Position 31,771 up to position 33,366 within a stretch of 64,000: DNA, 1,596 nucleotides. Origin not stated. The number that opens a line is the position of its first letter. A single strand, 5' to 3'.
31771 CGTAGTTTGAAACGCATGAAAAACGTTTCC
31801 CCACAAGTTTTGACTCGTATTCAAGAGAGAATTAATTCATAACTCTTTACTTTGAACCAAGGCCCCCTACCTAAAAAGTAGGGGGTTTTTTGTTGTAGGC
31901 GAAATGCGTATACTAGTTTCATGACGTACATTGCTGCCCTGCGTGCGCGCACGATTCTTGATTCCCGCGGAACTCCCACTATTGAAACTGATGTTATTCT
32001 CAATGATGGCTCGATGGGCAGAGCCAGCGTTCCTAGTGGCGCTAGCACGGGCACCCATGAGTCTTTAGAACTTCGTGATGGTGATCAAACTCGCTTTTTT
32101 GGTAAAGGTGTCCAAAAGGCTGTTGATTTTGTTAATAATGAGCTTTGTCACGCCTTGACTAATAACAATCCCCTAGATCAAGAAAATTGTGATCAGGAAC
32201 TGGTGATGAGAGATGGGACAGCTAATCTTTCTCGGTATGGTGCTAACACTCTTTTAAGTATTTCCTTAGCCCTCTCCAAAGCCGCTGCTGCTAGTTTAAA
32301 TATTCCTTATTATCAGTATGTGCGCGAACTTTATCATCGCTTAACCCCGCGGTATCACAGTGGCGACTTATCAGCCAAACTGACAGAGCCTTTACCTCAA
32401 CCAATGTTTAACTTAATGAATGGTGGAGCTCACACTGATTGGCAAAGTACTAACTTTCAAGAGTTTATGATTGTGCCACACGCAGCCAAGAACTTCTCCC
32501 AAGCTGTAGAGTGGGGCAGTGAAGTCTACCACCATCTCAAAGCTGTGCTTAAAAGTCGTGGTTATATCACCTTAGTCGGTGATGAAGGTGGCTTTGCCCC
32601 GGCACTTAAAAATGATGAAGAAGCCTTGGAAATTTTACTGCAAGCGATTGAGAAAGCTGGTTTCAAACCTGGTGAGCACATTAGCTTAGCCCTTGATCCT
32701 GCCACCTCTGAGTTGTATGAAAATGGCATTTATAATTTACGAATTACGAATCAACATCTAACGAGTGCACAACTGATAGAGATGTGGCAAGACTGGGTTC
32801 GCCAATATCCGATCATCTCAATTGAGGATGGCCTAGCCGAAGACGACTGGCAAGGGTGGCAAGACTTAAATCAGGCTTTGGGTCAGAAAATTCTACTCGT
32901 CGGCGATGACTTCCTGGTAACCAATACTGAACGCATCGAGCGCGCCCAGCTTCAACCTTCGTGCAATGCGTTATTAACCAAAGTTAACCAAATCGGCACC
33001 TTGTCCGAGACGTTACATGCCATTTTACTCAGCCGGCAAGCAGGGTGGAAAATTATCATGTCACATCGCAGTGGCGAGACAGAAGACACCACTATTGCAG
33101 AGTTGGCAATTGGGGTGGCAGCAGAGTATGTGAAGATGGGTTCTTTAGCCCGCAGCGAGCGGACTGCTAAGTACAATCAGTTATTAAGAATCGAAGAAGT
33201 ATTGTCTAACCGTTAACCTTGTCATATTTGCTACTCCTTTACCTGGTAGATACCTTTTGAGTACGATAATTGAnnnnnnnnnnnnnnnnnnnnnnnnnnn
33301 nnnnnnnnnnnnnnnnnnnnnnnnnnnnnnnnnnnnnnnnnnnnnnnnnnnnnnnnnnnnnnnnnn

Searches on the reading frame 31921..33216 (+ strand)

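Call 11: search_protein_families(library=pfam, proteins=[window:31921-33216:+])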
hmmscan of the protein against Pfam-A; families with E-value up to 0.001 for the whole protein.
window:31921-33216:+ (431 aa): 2 families
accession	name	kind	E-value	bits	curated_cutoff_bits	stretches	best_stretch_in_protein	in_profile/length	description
PF00113.28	Enolase_C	-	6.1e-106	354.5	21.5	1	158-430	4-283/296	Enolase, C-terminal TIM barrel domain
PF03952.21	Enolase_N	-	4.1e-48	163.3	35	1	4-134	1-131/131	Enolase, N-terminal domain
